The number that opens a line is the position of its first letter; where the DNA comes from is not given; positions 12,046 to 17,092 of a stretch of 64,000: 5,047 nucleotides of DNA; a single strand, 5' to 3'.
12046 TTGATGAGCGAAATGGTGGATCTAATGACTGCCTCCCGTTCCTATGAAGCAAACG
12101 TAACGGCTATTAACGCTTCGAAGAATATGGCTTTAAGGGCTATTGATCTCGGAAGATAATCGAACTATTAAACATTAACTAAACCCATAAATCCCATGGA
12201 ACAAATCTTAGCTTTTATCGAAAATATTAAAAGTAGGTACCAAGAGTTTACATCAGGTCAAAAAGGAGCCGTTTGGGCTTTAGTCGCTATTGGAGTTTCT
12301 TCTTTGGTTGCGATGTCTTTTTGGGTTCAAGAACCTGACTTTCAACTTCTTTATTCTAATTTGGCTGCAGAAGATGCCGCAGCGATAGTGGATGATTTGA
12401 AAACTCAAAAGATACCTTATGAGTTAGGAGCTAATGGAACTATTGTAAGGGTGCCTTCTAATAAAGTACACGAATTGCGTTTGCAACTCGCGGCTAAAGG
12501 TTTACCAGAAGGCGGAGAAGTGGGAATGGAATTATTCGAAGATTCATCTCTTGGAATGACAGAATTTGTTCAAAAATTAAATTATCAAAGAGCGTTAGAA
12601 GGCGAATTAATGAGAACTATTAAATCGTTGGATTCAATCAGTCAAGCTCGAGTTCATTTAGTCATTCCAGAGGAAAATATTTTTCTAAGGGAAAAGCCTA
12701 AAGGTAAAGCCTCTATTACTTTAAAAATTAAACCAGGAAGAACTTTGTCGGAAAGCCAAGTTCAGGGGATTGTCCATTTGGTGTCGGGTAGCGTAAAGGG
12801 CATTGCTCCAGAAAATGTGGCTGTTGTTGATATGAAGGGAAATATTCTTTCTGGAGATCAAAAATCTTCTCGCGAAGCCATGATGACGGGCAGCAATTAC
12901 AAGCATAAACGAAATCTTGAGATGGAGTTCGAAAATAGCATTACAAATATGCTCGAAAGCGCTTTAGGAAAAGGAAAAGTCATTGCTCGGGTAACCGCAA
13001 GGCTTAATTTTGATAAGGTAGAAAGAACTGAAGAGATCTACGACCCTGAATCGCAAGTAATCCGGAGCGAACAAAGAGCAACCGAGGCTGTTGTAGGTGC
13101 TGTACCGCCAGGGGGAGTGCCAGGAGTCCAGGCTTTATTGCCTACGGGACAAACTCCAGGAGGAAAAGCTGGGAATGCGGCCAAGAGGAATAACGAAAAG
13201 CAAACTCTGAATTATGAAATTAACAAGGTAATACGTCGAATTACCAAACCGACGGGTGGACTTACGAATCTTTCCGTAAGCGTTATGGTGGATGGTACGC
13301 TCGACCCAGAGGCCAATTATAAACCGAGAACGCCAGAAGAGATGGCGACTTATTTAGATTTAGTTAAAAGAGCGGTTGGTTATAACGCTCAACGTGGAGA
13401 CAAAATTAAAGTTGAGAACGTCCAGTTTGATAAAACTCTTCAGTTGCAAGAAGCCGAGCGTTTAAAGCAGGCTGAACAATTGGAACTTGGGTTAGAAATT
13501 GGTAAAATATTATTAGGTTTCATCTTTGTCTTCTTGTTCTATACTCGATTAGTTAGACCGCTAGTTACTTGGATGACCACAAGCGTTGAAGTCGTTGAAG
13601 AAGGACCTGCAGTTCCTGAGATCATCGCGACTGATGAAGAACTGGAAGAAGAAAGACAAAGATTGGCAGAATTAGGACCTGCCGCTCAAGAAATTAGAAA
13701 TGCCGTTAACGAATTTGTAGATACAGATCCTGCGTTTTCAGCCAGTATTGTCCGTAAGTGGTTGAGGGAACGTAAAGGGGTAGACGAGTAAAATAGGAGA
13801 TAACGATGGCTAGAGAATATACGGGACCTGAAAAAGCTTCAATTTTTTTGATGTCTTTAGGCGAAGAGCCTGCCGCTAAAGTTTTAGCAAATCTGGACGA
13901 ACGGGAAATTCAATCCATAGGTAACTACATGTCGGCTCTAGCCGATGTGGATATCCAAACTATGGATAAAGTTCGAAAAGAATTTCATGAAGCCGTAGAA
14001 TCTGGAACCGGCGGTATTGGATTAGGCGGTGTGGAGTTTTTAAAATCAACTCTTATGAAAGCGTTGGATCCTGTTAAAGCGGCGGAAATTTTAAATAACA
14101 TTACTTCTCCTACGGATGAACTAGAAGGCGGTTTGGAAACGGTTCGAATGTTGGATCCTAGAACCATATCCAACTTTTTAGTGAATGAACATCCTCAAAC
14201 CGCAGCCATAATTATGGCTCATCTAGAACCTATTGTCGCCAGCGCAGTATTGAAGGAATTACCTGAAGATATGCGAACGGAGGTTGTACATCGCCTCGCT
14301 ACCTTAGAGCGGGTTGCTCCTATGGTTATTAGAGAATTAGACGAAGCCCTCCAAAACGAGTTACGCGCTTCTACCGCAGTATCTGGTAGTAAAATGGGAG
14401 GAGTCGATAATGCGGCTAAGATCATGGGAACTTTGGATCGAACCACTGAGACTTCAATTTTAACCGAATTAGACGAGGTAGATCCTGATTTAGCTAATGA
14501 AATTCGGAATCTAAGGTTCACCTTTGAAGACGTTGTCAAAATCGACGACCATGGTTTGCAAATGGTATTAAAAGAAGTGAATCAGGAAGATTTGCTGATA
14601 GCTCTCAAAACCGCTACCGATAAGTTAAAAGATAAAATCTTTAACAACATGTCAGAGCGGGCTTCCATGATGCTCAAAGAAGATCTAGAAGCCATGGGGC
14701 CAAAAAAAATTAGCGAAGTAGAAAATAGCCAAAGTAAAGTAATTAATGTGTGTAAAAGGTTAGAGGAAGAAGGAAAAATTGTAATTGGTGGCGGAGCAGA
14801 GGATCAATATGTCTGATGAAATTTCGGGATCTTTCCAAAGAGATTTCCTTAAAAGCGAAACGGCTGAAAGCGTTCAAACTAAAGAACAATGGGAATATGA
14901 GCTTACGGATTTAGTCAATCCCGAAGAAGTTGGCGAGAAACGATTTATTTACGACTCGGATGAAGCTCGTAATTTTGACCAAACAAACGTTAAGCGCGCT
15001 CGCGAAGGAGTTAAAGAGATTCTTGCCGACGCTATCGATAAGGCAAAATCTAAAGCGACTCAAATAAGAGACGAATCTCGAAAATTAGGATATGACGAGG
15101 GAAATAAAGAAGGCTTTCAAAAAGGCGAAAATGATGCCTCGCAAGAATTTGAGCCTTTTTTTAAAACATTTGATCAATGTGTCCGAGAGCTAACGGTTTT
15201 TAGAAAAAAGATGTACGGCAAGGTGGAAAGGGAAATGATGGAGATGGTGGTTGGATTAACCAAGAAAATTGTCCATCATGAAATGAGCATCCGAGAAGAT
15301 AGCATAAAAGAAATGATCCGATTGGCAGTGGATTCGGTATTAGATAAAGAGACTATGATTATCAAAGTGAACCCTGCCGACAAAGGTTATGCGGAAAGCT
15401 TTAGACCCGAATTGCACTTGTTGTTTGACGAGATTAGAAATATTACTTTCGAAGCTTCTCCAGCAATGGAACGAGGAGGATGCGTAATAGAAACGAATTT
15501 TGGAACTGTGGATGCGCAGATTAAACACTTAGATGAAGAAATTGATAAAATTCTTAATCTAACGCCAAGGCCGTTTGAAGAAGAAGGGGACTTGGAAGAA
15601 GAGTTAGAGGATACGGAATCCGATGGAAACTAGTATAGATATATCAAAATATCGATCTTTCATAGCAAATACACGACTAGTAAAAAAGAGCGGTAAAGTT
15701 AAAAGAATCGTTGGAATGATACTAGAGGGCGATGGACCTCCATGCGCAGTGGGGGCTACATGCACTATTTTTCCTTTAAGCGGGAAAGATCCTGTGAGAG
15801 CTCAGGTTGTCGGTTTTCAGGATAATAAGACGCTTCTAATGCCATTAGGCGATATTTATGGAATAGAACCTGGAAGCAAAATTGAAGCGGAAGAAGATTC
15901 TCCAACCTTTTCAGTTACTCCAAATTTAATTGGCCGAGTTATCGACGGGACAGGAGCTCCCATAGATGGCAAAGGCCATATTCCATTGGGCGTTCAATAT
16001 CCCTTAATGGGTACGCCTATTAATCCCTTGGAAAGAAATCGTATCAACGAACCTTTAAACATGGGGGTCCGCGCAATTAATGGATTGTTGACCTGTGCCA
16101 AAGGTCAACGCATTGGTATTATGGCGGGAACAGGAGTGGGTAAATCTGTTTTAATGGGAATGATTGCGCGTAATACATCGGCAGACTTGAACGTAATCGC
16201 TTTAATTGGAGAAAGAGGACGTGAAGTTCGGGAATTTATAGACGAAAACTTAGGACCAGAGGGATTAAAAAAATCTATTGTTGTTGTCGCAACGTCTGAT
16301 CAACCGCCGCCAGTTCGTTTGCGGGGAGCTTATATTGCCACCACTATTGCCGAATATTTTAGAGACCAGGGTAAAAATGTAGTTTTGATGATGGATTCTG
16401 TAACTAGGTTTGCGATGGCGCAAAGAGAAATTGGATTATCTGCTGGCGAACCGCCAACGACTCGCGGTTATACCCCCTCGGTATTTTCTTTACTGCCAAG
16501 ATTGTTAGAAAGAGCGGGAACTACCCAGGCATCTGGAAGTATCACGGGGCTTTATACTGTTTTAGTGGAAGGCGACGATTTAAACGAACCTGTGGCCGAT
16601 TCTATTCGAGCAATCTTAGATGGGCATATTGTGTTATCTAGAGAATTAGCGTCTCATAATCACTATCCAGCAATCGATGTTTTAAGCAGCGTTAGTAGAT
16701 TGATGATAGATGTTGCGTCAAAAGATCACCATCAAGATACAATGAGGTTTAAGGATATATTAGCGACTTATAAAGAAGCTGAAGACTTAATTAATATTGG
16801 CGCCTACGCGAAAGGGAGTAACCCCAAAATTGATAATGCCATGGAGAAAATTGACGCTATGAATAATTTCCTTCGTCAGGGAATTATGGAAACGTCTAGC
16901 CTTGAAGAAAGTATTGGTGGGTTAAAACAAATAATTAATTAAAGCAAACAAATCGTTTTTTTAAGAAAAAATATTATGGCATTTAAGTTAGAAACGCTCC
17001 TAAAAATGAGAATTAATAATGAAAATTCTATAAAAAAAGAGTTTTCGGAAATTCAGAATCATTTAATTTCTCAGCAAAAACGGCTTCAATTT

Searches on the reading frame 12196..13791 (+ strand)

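Call 20: search_protein_families(library=pfam, proteins=[window:12196-13791:+], max_evalue=0.00001)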
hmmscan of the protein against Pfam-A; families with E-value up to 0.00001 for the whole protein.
window:12196-13791:+ (531 aa): 2 families
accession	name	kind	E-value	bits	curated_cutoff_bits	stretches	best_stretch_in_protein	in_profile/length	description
PF01514.23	YscJ_FliF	-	9e-68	228.1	24.4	1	45-219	2-178/179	Secretory protein of YscJ/FliF family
PF08345.17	YscJ_FliF_C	-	3.3e-44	151.3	23.8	1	253-411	1-147/147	Flagellar M-ring protein C-terminal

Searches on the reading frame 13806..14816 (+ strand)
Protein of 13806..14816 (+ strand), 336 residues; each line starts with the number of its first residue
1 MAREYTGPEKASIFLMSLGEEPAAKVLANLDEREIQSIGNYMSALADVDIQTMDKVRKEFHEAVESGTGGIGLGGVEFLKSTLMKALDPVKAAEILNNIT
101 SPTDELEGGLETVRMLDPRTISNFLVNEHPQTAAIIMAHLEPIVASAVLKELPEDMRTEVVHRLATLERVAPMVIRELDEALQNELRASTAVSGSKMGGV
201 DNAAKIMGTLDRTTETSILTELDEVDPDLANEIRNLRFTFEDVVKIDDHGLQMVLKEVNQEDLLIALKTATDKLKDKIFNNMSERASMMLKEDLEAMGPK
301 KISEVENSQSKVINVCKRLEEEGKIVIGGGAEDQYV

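Call 20: search_protein_families(library=pfam, proteins=[window:13806-14816:+], max_evalue=0.00001)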
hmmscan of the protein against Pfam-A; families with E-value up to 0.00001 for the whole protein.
window:13806-14816:+ (336 aa): 4 families
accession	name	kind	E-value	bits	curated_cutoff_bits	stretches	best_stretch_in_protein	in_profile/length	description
PF01706.21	FliG_C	-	3.2e-44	150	23.3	1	221-327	2-108/108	FliG C-terminal domain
PF14842.11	FliG_N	-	6.4e-34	117.1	25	1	5-103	2-99/104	FliG N-terminal domain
PF14841.11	FliG_M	-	5.7e-33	113.4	25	1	118-189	1-72/76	FliG middle domain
PF03448.22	MgtE_N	-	4.1e-06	27.7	25.9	0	89-165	3-74/102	MgtE intracellular N domain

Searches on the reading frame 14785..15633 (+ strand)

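Call 20: search_protein_families(library=pfam, proteins=[window:14785-15633:+], max_evalue=0.00001)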
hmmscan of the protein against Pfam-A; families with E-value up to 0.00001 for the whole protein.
window:14785-15633:+ (282 aa): 1 family
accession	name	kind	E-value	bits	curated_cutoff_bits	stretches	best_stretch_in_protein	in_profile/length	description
PF02108.21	FliH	-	4.5e-17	62.6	24.1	1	129-247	7-122/128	Flagellar assembly protein FliH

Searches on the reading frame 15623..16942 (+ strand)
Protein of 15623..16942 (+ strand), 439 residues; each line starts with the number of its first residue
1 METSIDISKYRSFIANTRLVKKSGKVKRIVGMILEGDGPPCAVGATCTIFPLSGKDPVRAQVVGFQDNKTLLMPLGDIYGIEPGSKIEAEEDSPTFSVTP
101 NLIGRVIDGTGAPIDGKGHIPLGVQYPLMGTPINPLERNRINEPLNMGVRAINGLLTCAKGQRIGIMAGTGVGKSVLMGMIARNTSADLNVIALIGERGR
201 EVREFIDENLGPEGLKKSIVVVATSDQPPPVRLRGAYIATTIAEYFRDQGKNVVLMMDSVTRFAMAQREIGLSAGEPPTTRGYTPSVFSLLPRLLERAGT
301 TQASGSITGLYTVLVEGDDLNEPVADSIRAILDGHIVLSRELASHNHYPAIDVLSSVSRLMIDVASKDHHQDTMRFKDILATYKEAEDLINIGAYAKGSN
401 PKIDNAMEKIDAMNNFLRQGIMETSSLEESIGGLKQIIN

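Call 21: search_protein_families(library=pfam, proteins=[window:15623-16942:+], max_evalue=0.00001)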
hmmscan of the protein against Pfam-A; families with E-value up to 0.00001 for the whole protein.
window:15623-16942:+ (439 aa): 2 families
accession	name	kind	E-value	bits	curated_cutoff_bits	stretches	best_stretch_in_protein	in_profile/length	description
PF00006.31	ATP-synt_ab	-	1.2e-92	309.8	29.5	1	148-358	1-213/213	ATP synthase alpha/beta family, nucleotide-binding domain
PF18269.6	T3SS_ATPase_C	-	5.5e-26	90.7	22.7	1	366-436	2-72/72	T3SS EscN ATPase C-terminal domain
